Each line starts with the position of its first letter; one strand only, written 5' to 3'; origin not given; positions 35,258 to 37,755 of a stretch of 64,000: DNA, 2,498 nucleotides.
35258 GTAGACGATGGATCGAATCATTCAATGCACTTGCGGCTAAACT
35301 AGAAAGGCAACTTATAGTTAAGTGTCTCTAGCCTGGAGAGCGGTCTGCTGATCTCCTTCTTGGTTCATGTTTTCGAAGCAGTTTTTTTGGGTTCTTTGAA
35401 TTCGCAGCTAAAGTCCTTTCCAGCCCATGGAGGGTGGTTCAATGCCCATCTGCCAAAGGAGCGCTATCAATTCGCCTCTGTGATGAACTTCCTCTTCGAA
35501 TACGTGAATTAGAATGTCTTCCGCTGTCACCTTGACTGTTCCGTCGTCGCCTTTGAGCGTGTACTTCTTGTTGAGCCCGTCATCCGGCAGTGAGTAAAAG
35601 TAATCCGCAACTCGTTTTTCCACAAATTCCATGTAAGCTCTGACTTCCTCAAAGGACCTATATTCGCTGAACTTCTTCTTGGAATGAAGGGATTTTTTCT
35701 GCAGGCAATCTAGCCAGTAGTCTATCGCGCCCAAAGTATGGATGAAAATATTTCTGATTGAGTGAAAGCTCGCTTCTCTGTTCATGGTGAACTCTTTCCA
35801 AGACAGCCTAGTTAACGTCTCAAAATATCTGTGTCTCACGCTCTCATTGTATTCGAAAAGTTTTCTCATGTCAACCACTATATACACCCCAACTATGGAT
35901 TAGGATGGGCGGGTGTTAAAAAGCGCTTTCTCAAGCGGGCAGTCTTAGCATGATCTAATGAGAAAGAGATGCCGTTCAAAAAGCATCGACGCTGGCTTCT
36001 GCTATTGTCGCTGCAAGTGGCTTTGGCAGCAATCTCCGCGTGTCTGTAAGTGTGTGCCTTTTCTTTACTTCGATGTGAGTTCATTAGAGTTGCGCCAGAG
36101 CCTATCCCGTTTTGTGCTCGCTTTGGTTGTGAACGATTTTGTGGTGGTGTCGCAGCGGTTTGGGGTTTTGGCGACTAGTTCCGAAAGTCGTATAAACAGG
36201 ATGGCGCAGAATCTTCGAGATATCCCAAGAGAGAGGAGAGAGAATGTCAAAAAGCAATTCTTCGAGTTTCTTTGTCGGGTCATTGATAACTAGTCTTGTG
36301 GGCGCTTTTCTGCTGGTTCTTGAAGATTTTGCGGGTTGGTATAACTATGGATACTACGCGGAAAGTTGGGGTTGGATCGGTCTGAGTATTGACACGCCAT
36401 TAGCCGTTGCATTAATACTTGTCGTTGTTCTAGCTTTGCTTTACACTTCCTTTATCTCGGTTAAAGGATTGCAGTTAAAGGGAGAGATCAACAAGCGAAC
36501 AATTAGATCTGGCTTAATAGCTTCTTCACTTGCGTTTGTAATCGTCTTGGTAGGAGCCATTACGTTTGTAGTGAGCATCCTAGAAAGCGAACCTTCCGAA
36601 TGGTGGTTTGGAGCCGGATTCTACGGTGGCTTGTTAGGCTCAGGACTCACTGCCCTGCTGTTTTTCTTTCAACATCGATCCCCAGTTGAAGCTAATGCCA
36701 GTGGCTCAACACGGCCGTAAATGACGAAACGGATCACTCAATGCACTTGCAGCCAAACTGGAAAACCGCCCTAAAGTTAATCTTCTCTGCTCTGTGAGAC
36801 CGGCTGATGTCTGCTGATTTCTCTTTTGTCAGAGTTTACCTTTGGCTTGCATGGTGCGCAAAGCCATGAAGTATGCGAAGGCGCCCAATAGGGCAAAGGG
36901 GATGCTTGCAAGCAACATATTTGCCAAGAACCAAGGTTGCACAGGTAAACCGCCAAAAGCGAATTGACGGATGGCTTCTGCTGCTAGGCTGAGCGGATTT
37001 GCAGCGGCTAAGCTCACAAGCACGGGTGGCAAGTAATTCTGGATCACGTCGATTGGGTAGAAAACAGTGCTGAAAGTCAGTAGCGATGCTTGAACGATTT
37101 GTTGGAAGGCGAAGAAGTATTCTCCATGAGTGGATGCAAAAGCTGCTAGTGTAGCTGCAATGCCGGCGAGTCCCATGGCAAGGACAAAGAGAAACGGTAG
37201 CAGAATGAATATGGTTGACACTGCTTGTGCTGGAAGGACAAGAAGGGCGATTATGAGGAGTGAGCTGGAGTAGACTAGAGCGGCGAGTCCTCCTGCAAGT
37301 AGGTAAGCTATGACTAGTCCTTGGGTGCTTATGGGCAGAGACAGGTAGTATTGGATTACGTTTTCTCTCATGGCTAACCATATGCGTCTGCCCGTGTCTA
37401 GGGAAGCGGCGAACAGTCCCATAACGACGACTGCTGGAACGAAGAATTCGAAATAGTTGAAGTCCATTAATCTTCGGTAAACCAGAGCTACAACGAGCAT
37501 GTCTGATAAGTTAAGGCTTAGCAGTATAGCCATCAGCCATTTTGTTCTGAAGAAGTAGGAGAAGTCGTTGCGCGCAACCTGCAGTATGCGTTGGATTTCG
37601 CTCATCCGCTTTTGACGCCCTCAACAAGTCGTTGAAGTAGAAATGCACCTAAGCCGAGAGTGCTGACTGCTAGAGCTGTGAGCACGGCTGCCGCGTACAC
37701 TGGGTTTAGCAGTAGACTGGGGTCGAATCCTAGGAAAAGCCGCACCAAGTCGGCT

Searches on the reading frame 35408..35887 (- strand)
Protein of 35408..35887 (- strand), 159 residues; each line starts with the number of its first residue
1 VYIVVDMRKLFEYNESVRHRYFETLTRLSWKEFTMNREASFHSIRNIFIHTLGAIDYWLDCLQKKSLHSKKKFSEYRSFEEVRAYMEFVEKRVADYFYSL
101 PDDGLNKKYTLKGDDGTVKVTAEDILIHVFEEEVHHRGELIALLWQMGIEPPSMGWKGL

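Call 87: search_protein_families(library=pfam, proteins=[window:35408-35887:-], max_evalue=0.001)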
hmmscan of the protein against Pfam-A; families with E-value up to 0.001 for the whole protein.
window:35408-35887:- (159 aa): 2 families
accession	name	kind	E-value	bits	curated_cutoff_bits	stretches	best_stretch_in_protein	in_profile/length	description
PF05163.17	DinB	-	5.1e-21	75.8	23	1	9-154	7-152/165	DinB family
PF12867.12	DinB_2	-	1.4e-09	39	24.8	1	15-139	3-127/128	DinB superfamily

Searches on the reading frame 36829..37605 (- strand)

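Call 87: search_protein_families(library=pfam, proteins=[window:36829-37605:-], max_evalue=0.001)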
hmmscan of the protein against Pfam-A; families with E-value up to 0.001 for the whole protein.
window:36829-37605:- (258 aa): 1 family
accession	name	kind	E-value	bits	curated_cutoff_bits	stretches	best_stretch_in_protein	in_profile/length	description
PF01061.29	ABC2_membrane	-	0.00017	21.6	26.9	1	10-214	6-208/211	ABC-2 type transporter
